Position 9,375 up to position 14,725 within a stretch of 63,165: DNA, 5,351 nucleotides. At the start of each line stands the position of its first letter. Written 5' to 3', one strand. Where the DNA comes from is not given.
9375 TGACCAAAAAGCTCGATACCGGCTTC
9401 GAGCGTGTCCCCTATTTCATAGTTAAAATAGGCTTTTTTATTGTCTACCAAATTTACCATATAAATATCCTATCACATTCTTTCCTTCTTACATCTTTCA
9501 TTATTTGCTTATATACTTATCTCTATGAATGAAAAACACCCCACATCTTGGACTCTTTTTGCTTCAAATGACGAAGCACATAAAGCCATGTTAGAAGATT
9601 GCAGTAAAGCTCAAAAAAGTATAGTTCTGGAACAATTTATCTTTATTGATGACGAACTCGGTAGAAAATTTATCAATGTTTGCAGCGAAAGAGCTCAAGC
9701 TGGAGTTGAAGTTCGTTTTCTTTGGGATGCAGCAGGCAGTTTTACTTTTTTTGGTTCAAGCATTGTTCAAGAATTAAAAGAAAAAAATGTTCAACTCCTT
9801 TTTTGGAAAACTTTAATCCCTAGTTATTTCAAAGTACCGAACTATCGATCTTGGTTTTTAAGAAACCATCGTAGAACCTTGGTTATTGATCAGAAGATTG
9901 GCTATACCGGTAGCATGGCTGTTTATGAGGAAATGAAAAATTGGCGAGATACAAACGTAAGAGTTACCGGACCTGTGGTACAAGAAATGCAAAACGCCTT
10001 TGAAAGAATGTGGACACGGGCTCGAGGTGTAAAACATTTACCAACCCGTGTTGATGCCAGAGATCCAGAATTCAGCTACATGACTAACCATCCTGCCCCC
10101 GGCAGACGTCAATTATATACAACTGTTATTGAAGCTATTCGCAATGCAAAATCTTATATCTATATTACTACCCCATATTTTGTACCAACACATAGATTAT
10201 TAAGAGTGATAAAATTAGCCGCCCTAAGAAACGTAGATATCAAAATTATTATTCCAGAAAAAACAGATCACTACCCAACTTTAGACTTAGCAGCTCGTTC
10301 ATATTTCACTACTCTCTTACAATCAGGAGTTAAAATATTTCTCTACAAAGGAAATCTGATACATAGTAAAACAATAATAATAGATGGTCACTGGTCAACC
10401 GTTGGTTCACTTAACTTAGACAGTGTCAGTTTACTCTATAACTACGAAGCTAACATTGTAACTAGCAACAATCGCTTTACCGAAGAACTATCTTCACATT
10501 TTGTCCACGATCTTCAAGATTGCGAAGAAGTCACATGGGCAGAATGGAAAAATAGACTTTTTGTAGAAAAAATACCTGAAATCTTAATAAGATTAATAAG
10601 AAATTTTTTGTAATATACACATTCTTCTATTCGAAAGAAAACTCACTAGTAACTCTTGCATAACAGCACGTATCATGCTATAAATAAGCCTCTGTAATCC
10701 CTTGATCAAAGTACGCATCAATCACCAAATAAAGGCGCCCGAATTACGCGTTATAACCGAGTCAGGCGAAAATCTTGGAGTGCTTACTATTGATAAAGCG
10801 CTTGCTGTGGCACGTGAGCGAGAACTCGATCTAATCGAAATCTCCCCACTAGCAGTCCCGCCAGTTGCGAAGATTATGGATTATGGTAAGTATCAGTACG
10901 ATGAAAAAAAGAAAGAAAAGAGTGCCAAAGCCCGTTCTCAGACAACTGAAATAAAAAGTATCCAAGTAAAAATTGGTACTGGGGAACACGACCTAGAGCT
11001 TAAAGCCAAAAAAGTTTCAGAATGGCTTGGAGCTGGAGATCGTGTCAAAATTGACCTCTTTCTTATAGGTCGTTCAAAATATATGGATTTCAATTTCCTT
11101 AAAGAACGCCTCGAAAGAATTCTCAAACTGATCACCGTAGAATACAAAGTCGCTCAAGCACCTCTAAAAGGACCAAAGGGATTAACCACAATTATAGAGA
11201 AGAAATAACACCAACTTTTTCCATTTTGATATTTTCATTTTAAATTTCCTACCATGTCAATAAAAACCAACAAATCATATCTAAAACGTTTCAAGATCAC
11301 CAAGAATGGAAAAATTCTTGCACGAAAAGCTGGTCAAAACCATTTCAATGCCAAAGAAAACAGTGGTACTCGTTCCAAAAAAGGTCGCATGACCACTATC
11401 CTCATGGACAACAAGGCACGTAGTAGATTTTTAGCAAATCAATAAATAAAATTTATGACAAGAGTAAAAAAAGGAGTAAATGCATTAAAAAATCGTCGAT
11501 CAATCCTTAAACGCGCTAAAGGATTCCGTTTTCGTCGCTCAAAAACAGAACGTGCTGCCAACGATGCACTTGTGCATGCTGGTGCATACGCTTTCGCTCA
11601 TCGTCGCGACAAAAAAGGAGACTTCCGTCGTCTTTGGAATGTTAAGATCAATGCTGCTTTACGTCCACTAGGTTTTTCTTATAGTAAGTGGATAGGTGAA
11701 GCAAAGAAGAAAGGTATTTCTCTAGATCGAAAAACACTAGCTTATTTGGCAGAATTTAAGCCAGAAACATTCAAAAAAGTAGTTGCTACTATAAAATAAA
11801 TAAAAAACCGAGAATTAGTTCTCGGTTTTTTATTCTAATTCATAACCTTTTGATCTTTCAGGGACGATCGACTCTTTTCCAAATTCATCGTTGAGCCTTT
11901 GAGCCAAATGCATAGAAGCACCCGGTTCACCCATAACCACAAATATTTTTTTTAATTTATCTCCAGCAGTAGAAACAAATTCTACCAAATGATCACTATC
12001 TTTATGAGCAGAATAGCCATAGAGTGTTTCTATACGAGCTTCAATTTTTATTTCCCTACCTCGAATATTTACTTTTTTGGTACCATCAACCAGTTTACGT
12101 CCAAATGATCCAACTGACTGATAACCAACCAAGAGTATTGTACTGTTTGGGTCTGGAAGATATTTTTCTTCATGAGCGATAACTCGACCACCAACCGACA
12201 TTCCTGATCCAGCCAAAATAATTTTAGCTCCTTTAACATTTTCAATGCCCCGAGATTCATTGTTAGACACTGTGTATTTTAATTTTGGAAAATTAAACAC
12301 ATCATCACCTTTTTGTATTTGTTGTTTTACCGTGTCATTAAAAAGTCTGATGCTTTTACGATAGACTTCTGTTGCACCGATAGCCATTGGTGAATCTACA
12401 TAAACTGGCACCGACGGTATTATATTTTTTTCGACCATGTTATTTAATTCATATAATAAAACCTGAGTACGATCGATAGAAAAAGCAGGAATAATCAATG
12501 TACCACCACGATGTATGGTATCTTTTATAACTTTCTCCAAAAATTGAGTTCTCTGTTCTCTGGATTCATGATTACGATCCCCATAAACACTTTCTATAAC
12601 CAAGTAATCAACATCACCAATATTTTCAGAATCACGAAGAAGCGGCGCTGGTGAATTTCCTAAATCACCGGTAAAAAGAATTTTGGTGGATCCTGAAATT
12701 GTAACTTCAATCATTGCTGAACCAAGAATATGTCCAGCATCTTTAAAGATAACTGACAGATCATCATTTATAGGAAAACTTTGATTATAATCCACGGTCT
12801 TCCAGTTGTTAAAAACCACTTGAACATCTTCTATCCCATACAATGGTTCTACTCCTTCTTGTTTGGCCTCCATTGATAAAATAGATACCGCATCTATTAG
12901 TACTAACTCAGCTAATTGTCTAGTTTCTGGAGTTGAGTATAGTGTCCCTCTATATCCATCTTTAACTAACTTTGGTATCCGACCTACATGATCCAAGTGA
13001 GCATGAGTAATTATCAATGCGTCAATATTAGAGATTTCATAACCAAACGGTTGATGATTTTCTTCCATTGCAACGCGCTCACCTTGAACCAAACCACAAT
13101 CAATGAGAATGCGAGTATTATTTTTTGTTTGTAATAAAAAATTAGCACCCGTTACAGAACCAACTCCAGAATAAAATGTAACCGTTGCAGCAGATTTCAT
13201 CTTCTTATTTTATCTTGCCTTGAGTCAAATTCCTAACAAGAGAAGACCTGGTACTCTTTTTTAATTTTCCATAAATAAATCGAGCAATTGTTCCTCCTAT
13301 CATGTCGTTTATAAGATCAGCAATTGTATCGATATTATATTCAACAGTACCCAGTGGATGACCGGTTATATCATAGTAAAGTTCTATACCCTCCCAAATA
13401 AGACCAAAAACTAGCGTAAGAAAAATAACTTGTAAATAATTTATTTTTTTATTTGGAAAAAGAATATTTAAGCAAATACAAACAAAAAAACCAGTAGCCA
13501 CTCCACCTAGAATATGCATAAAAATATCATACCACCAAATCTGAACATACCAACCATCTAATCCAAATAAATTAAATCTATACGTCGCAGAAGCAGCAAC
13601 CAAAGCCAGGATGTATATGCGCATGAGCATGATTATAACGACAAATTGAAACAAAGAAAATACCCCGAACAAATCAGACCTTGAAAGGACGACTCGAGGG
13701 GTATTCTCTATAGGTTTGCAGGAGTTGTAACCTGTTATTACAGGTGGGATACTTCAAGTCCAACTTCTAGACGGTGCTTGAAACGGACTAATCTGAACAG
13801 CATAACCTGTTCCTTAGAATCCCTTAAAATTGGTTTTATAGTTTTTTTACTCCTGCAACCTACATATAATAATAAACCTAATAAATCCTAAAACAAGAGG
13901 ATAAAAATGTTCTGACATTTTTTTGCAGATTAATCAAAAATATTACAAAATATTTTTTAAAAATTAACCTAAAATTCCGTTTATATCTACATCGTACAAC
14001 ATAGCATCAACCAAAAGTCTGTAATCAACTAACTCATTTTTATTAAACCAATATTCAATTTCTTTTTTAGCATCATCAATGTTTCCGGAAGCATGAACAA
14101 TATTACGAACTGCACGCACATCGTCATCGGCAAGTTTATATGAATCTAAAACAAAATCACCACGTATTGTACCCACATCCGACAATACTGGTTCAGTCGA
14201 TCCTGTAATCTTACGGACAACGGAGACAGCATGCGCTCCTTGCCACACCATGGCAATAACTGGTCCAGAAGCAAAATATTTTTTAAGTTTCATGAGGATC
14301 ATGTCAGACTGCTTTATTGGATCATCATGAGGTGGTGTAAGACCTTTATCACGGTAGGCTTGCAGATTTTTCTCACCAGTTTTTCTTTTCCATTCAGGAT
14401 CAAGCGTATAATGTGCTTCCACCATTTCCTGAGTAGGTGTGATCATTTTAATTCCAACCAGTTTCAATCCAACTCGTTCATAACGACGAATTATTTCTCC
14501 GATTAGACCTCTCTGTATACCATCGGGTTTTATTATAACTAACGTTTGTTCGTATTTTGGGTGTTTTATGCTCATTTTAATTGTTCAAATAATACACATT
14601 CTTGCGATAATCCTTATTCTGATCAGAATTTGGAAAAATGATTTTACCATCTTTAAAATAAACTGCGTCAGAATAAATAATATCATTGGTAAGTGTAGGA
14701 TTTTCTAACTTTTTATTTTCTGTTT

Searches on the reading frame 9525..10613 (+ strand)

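Call 57: search_protein_families(library=pfam, proteins=[window:9525-10613:+], max_evalue=0.001)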
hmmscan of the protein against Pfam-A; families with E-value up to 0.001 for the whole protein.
window:9525-10613:+ (362 aa): 2 families
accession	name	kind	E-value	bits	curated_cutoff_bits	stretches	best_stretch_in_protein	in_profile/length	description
PF13091.12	PLDc_2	-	6.8e-43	146.1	27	2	201-329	1-131/132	PLD-like domain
PF00614.28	PLDc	-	7.4e-09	35.7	21.9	1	277-301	3-27/28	Phospholipase D Active site motif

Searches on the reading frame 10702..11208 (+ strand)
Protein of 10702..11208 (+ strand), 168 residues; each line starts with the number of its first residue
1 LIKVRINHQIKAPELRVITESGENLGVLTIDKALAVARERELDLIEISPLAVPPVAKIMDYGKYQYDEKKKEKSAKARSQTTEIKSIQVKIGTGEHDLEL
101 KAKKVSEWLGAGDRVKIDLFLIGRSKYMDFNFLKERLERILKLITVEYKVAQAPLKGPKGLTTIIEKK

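Call 57: search_protein_families(library=pfam, proteins=[window:10702-11208:+], max_evalue=0.001)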
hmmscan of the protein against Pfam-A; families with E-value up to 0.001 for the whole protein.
window:10702-11208:+ (168 aa): 2 families
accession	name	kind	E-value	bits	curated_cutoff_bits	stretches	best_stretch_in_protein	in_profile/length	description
PF05198.21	IF3_N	-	2e-29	102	26.9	1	6-75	1-70/70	Translation initiation factor IF-3, N-terminal domain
PF00707.27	IF3_C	-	5.5e-11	42.7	34.8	1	82-164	1-82/86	Translation initiation factor IF-3, C-terminal domain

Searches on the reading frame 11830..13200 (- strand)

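Call 57: search_protein_families(library=pfam, proteins=[window:11830-13200:-], max_evalue=0.001)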
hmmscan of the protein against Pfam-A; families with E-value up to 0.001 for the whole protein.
window:11830-13200:- (456 aa): 6 families
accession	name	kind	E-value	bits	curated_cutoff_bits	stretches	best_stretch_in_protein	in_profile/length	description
PF10996.14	Beta-Casp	-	1e-31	110.4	27.7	1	245-370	1-120/120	Beta-Casp domain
PF16661.11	Lactamase_B_6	-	2.1e-15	57.1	27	1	25-178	4-160/193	Metallo-beta-lactamase superfamily domain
PF00753.33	Lactamase_B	-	3e-12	47.3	22.7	1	21-191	9-161/196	Metallo-beta-lactamase superfamily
PF07521.17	RMMBL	-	1e-11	45.1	21.6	1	384-447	2-63/63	Zn-dependent metallo-hydrolase RNA specificity domain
PF12706.13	Lactamase_B_2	-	2.7e-11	43.9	27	1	29-210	1-171/200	Beta-lactamase superfamily domain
PF23023.1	Anti-Pycsar_Apyc1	-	6.9e-05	22.9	50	1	23-79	24-74/250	Anti-Pycsar protein Apyc1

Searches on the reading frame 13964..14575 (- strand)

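Call 58: search_protein_families(library=pfam, proteins=[window:13964-14575:-], max_evalue=0.001)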
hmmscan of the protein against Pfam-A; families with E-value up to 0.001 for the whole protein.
window:13964-14575:- (203 aa): 1 family
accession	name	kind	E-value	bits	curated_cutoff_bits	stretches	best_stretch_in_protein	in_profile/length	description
PF00334.24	NDK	-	1.1e-37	129.4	27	2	94-181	57-134/135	Nucleoside diphosphate kinase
